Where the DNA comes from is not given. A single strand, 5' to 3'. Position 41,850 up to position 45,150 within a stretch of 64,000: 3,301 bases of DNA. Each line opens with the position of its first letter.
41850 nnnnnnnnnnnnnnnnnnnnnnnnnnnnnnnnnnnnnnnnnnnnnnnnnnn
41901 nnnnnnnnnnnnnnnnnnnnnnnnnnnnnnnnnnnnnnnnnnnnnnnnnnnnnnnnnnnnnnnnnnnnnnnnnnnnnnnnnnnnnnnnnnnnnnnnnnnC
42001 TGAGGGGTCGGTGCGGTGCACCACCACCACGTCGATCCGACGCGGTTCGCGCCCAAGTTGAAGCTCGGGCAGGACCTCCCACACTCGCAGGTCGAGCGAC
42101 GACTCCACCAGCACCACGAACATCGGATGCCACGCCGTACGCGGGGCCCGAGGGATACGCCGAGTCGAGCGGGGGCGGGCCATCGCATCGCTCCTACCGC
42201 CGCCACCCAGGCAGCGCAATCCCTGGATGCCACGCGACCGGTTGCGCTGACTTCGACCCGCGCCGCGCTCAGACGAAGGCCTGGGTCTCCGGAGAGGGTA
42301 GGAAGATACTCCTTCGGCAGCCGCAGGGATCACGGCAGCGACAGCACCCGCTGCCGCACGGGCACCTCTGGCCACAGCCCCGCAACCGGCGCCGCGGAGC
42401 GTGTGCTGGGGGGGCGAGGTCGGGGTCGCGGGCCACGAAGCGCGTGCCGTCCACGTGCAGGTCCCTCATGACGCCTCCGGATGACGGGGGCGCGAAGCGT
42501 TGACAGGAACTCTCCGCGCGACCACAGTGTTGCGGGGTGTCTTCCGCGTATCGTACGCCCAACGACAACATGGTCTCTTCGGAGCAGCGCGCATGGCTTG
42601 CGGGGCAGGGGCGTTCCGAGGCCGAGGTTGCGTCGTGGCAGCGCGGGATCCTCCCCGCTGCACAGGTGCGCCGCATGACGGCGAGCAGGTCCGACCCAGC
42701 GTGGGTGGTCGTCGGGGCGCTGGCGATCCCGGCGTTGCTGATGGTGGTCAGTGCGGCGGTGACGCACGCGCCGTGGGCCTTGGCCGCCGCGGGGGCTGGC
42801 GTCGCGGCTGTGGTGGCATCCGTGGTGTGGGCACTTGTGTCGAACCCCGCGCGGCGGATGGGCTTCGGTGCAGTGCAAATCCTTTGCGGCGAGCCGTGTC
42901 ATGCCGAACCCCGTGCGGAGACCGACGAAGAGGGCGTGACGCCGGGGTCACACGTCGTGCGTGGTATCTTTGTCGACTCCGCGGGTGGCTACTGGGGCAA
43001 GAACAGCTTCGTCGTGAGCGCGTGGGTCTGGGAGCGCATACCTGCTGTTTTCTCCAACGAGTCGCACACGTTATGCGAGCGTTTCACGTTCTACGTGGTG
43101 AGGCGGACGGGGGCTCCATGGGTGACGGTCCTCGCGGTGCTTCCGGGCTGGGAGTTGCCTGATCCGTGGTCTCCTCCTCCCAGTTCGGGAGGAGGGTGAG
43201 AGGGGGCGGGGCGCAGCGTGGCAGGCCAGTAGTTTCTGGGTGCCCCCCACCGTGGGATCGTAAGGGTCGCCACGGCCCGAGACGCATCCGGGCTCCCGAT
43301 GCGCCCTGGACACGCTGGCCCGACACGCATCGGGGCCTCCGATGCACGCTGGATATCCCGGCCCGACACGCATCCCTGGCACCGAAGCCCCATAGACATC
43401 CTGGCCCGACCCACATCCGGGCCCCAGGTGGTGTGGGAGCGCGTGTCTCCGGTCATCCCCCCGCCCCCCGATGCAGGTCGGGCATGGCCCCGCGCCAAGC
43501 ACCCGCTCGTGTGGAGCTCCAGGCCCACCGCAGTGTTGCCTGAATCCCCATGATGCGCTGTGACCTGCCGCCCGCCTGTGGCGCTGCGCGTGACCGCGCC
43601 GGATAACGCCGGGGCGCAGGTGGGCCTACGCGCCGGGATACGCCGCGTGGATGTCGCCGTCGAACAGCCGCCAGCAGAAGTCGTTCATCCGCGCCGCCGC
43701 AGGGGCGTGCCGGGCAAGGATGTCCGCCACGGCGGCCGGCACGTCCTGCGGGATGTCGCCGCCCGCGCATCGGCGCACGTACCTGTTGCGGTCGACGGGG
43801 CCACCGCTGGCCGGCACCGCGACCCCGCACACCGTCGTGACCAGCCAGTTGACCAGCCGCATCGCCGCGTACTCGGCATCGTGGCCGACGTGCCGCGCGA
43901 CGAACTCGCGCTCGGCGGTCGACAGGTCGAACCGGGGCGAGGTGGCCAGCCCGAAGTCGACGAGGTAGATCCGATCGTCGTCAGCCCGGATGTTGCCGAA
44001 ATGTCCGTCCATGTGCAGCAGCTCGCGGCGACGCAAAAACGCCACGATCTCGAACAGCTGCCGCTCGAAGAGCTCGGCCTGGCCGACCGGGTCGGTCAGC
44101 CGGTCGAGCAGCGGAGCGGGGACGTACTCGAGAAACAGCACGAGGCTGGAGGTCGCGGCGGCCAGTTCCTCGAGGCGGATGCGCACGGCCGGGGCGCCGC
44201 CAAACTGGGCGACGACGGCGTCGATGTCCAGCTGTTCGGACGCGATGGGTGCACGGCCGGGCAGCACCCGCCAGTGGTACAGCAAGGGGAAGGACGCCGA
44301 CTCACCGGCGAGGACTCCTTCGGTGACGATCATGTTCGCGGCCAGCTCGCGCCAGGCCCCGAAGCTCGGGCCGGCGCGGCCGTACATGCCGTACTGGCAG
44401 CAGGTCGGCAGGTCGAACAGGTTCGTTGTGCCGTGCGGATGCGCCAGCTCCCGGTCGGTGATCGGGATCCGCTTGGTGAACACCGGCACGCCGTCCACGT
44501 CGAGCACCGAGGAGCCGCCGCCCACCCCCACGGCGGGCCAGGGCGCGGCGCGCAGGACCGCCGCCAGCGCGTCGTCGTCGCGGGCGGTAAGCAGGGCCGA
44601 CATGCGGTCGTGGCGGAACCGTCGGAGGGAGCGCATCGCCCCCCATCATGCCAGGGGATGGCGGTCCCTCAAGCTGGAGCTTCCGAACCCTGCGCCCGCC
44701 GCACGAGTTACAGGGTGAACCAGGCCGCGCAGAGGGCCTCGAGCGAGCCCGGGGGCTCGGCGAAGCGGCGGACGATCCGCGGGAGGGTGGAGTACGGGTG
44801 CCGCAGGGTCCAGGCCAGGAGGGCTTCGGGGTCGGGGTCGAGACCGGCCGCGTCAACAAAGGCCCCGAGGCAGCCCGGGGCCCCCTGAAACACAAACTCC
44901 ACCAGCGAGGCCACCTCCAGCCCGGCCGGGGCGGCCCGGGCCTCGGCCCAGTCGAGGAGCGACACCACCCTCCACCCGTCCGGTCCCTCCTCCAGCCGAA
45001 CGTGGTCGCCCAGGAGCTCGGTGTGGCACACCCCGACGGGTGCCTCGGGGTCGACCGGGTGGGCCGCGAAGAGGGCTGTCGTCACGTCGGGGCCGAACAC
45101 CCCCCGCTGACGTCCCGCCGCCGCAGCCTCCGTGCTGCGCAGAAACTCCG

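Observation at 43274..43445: Degenerate 43-bp x4 tandem repeat array in a convergent intergenic region of an accessory-looking segment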

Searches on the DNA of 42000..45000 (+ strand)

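Call 8: search_rna_families(source=window, start=42000, end=45000, threshold=evalue, max_evalue=1)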
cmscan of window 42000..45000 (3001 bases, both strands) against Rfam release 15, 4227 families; matches with E-value up to 1: 0.
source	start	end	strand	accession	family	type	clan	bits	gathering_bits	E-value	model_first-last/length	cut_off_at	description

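Call 43: search_dna_similar(query=window:43200-43625:+, collection=plasmids, mode=distant, max_evalue=0.01)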
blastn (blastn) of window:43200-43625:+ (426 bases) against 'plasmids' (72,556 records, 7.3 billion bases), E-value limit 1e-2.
No match.

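Call 44: search_dna_similar(query=window:43200-43625:+, collection=phages, mode=distant, max_evalue=0.01)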
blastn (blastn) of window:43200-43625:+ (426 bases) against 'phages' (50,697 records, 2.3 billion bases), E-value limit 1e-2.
No match.

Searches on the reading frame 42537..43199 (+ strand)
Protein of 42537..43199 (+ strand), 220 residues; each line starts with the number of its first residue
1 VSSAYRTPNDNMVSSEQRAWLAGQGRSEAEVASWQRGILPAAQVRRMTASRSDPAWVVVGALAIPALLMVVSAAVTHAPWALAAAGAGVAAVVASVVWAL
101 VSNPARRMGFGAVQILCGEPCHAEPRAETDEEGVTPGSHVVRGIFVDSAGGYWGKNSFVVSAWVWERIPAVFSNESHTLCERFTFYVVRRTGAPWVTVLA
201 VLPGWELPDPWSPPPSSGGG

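Call 7: search_protein_families(library=pfam, proteins=[window:42537-43199:+], max_evalue=0.01)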
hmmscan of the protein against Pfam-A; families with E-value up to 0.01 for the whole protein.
window:42537-43199:+ (220 aa): 0 families

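Call 29: search_protein_families(library=ncbifam, proteins=[window:42537-43199:+], max_evalue=0.1)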
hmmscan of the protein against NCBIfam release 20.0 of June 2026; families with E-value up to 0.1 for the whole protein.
window:42537-43199:+ (220 aa): 0 families

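Call 31: find_homologous_proteins(query=window:42537-43199:+, max_evalue=0.01)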
Query window:42537-43199:+ (220 aa): 1 proteins with E <= 0.01 among 6122 candidates.
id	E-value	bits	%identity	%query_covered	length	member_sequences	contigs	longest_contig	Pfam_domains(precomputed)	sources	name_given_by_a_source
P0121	1.2e-109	383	100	79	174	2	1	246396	-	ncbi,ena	-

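Call 33: find_encoding_contigs(protein=P0136, flank=10000, max_places=6)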
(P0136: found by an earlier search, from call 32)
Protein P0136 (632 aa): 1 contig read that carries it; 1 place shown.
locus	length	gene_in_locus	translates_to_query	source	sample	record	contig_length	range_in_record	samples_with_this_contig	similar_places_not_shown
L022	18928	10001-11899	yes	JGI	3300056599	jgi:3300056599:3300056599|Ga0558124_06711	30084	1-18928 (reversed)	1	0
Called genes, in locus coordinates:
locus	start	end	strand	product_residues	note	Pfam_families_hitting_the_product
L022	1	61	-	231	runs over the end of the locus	-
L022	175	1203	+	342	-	PF00884:Sulfatase, PF16347:SGSH_C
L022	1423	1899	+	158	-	-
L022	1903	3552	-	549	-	PF26571:VldE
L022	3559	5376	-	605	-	PF01082:Cu2_monooxygen, PF03712:Cu2_monoox_C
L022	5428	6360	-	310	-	PF00754:F5_F8_type_C, PF22633:F5_F8_type_C_2 (weak)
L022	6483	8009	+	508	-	-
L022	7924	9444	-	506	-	-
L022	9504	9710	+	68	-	-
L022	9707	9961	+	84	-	PF09905:VF530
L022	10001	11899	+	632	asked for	-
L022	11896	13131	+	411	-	-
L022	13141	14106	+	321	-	PF05685:Uma2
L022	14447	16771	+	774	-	PF13360:PQQ_2, PF01011:PQQ (faint), PF13570:Beta-prop_ACSF4 (faint), PF13360:PQQ_2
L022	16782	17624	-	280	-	PF00795:CN_hydrolase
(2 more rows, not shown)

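Call 34: find_encoding_contigs(protein=P0143, flank=10000, max_places=6)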
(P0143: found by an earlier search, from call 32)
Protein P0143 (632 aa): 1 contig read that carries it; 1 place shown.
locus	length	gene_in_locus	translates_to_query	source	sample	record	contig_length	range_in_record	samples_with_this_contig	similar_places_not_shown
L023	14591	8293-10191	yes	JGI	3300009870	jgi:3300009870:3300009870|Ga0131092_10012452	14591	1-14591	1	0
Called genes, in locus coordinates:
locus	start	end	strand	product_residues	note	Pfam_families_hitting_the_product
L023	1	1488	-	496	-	?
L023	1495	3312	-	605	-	PF01082:Cu2_monooxygen, PF03712:Cu2_monoox_C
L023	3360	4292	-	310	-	PF00754:F5_F8_type_C, PF22633:F5_F8_type_C_2 (weak)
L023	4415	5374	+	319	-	-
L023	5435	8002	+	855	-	PF13481:AAA_25 (faint), PF13555:AAA_29 (faint), PF20703:nSTAND1 (faint), PF00005:ABC_tran (faint), PF00684:DnaJ_CXXCXGXG (faint), PF17755:UvrA_DNA-bind, PF13304:AAA_21 (weak)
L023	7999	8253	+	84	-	PF09905:VF530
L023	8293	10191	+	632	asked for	-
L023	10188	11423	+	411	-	-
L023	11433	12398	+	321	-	PF05685:Uma2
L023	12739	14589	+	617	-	?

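Call 59: search_protein_families(library=padloc, proteins=[window:42537-43199:+], max_evalue=0.01)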
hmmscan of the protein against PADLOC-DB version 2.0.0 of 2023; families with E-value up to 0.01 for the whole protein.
window:42537-43199:+ (220 aa): 0 families

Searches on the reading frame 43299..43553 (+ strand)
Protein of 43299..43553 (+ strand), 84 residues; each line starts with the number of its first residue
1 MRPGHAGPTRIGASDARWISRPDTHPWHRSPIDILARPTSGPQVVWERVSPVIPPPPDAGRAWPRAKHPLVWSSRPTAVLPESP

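Call 53: search_protein_representatives(protein=window:43299-43553:+)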
Query: 84 residues. Proteins with E-value up to 0.001 (for the whole library): 0; up to 1e-10: 0; up to 1e-30: 0. The best 0 are listed.

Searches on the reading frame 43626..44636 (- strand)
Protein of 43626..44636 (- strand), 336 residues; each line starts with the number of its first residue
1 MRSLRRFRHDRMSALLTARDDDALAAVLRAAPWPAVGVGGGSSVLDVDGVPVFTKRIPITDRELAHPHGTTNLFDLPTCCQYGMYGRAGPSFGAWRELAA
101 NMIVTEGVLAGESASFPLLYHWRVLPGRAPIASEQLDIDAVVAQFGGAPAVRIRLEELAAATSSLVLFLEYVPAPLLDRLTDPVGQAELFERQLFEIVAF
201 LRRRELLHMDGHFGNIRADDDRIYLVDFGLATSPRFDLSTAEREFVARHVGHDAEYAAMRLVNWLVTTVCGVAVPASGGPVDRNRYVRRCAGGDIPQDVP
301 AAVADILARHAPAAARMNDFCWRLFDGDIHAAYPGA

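Call 7: search_protein_families(library=pfam, proteins=[window:43626-44636:-], max_evalue=0.01)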
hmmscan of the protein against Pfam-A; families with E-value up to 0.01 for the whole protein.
window:43626-44636:- (336 aa): 2 families
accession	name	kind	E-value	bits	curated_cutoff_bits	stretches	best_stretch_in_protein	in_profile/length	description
PF00069.31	Pkinase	-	0.0012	18.7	31.7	1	153-233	61-147/263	Protein kinase domain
PF03109.22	ABC1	-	0.0015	18.1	22.9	1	161-237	139-220/244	ABC1 atypical kinase-like domain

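Call 17: find_homologous_proteins(query=window:43626-44636:-)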
Query window:43626-44636:- (336 aa): 1780 proteins with E <= 0.001 among 8000 candidates; the best 120 are listed.
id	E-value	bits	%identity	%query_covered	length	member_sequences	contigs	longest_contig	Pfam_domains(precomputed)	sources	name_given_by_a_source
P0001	4.4e-200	682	90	100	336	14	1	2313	-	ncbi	-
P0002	9.1e-198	674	89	100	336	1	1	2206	-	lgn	-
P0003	1.5e-197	674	90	100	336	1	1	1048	-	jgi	jgi:hypothetical protein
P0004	1.8e-196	670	88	100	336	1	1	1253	-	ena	-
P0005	4.1e-195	666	88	100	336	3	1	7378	-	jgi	-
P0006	1.1e-194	664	87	100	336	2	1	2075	-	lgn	-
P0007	9.7e-192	655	88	100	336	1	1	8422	-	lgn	-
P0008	9.9e-192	655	86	100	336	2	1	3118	-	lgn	-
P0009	4.4e-191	652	87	100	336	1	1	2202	-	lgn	-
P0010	1.2e-190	651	85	100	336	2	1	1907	-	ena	-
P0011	1.8e-190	650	86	100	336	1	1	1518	-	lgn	-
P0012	3.3e-190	650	86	100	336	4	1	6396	-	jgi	jgi:hypothetical protein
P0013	1.3e-189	648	86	100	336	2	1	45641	-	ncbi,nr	ncbi:serine/threonine protein phosphatase [Myxococcus sp. CA033]|nr:serine/threonine protein phospha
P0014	1.4e-189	647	86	100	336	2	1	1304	-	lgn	-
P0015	2.0e-189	647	87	100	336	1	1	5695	-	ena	-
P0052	2.2e-174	597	84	96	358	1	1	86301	-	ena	-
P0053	2.3e-174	597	89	87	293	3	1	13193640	-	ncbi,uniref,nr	ncbi:hypothetical protein [Pyxidicoccus sp. MSG2]|uniref:hypothetical protein n=1 Tax=Pyxidicoccus s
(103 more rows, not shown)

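Call 19: find_encoding_contigs(protein=P0053, flank=10000, max_places=4)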
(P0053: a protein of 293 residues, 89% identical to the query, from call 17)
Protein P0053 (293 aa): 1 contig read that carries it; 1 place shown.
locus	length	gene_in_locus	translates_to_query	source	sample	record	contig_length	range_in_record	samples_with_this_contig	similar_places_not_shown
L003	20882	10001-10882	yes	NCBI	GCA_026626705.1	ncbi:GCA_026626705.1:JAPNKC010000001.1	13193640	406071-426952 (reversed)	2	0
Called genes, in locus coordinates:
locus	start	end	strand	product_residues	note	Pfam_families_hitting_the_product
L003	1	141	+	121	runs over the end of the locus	PF12840:HTH_20, PF13412:HTH_24 (weak)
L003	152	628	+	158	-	PF08327:AHSA1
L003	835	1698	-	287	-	-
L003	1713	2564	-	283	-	-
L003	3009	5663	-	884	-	PF08527:PAD_M, PF03068:PAD, PF02902:Peptidase_C48 (weak)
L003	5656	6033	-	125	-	-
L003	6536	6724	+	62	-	-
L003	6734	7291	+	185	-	PF01872:RibD_C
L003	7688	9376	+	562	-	PF00413:Peptidase_M10 (faint), PF00404:Dockerin_1 (faint), PF01839:FG-GAP (faint), PF13517:FG-GAP_3 (weak)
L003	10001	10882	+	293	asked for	-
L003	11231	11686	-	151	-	PF14588:YjgF_endoribonc, PF01042:Ribonuc_L-PSP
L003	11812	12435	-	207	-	-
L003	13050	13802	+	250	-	-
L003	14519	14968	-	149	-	-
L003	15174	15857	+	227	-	PF01527:HTH_Tnp_1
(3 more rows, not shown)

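Call 20: find_encoding_contigs(protein=P0013, flank=10000, max_places=4)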
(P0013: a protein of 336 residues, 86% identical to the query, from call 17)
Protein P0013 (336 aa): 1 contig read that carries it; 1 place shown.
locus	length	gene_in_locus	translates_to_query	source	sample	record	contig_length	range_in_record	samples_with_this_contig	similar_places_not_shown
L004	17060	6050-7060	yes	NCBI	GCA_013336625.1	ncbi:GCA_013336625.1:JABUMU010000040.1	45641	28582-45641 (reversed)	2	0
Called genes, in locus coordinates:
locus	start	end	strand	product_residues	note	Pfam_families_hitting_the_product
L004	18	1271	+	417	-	-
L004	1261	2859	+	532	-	PF15648:Tox-REase-5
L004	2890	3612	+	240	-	PF15579:Imm52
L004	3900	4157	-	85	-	PF00589:Phage_integrase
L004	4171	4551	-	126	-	-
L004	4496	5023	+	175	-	PF00188:CAP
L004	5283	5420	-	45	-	-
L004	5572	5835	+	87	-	-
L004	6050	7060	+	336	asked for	-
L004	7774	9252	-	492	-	PF13005:zf-IS66 (weak), PF03050:DDE_Tnp_IS66, PF13817:DDE_Tnp_IS66_C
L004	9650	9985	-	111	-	-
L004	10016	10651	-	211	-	PF12705:PDDEXK_1 (weak)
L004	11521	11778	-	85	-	-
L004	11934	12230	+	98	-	-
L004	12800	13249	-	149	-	-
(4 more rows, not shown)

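Call 21: find_encoding_contigs(protein=P0052, flank=10000, max_places=4)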
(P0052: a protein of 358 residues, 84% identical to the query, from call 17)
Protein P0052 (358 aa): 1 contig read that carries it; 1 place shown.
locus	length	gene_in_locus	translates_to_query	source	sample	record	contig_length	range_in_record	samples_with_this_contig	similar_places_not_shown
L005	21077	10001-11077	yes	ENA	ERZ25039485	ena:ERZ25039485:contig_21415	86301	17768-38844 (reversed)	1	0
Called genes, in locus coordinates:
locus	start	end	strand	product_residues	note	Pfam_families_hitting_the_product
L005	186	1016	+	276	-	PF00497:SBP_bac_3, PF10613:Lig_chan-Glu_bd (weak), PF09084:NMT1 (faint), PF12974:Phosphonate-bd (weak)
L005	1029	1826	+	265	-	PF00528:BPD_transp_1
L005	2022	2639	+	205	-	PF00005:ABC_tran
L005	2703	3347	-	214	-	PF10898:DUF2716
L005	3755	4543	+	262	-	PF01925:TauE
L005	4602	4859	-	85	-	PF11239:DUF3040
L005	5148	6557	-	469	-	PF01565:FAD_binding_4, PF08031:BBE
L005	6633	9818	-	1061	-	PF17874:TPR_MalT (faint), PF13374:TPR_10 (faint), PF03704:BTAD, PF20703:nSTAND1 (faint), PF13191:AAA_16 (weak), PF13401:AAA_22 (weak), PF25872:HTH_77 (weak), PF13424:TPR_12 (weak), +1 more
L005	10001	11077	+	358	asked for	-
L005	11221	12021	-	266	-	PF00139:Lectin_legB, PF18483:Lectin_L-type_dom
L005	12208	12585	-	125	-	PF13620:CarboxypepD_reg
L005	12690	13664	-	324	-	PF00089:Trypsin, PF13365:Trypsin_2 (weak)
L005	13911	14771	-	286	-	PF03631:Virul_fac_BrkB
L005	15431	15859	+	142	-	PF00072:Response_reg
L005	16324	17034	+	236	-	-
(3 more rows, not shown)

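Call 29: search_protein_families(library=ncbifam, proteins=[window:43626-44636:-], max_evalue=0.1)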
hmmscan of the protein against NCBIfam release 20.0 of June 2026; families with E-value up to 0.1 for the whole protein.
window:43626-44636:- (336 aa): 7 families
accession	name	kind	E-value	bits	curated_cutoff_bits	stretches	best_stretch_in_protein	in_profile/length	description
TIGR03724.2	arch_bud32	equivalog_domain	1e-05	25.1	125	1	165-232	68-132/193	KEOPS complex kinase/ATPase Bud32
NF011461.0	PRK14879.1-2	equivalog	0.0016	18.3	372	1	164-233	77-148/225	Kae1-associated kinase Bud32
NF011462.0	PRK14879.1-3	equivalog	0.0016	18.2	174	1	192-232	89-129/192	Kae1-associated kinase Bud32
NF007174.0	PRK09605.1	equivalog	0.007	14.9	447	1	184-233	427-475/535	bifunctional N(6)-L-threonylcarbamoyladenine synthase/serine/threonine protein kinase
NF011463.0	PRK14879.1-4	equivalog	0.027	13.9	188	1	164-232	92-161/237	Kae1-associated kinase Bud32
NF050082.1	ATPase_MABP1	exception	0.059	12.2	800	1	185-231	254-302/435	macrolide-binding ATPase MABP-1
NF038151.1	lanthi_synth_III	equivalog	0.098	11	575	0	191-234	342-386/833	class III lanthionine synthetase LanKC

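Call 32: list_cluster_members(proteins=[P0121, window:43626-44636:-, window:44708-45631:-, window:39114-41012:-, P0001])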
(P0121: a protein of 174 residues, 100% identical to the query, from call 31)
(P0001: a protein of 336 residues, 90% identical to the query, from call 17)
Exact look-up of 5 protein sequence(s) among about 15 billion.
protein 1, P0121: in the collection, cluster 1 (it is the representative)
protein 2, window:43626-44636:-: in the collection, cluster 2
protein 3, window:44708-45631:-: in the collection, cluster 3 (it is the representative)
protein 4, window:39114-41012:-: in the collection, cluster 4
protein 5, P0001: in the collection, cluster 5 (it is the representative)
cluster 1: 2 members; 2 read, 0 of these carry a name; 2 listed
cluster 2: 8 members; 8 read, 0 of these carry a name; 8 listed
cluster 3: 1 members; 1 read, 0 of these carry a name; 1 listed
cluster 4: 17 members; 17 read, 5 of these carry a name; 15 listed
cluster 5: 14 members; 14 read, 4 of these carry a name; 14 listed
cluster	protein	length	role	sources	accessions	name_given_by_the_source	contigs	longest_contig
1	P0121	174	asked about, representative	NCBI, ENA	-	-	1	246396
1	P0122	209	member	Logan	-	-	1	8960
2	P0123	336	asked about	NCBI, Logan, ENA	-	-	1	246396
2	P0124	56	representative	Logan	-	-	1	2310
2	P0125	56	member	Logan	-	-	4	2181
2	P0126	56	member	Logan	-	-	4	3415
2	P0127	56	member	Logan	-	-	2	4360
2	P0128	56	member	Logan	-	-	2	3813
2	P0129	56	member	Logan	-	-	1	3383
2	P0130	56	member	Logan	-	-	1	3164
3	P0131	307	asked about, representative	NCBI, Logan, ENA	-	-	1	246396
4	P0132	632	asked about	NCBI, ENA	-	-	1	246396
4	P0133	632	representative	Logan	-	-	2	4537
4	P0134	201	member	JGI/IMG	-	hypothetical protein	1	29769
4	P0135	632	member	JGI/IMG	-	hypothetical protein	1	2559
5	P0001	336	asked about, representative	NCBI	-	-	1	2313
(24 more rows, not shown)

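Call 58: search_solved_structures(query=window:43626-44636:-, max_evalue=1)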
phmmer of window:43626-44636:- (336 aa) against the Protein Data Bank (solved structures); distinct sequences matched with E-value up to 1: 46.
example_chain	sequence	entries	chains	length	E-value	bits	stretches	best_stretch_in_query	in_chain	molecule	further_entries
4gvj_A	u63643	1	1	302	0.00014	24.4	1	160-233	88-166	Non-receptor tyrosine-protein kinase TYK2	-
4py1_A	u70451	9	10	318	0.00016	24.2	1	160-233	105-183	Non-receptor tyrosine-protein kinase TYK2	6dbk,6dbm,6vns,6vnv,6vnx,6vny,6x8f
3lxn_A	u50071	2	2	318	0.00016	24.2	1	160-233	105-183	Non-receptor tyrosine-protein kinase TYK2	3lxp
7uyr_A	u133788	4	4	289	0.00055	22.4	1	163-233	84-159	Non-receptor tyrosine-protein kinase TYK2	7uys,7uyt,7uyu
4gih_A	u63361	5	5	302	0.00068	22.1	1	160-233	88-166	Non-receptor tyrosine-protein kinase TYK2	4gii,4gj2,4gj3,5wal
6aam_A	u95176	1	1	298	0.0007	22.1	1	160-233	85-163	Non-receptor tyrosine-protein kinase TYK2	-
3d5x_A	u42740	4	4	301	0.0024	20.3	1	182-238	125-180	Polo-like kinase 1 | Polo-like kinase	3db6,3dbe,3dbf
3d5v_A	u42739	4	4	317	0.0027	20.1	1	182-238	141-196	Polo-like kinase 1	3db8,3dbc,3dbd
3d5u_A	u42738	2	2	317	0.0027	20.1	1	182-238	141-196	Polo-like kinase 1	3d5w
5f1z_A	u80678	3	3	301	0.0027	20.1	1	163-233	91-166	Non-receptor tyrosine-protein kinase TYK2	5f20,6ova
3nyx_A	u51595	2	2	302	0.0028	20.1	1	163-233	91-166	Non-receptor tyrosine-protein kinase TYK2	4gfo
3nz0_A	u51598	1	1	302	0.0028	20.1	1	163-233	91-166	Non-receptor tyrosine-protein kinase TYK2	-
4oli_A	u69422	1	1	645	0.0082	18.5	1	163-232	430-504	Non-receptor tyrosine-protein kinase TYK2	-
4j7b_A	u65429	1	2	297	0.016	17.6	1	182-237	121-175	Polo-like kinase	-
4e20_A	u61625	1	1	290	0.02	17.3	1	163-233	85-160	Non-receptor tyrosine-protein kinase TYK2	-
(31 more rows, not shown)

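Call 59: search_protein_families(library=padloc, proteins=[window:43626-44636:-], max_evalue=0.01)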
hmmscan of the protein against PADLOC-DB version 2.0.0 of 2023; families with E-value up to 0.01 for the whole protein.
window:43626-44636:- (336 aa): 4 families
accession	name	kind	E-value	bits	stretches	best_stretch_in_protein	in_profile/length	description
PDLC04056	PD-T4-6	-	3.5e-05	21.1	1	163-234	81-156/415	-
PDLC04044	PD-T4-6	-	0.00041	17.6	1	190-233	143-188/372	-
PDLC04054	PD-T4-6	-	0.00063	17.3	1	163-233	84-160/347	-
PDLC04053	PD-T4-6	-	0.0054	14.2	1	186-234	111-161/311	-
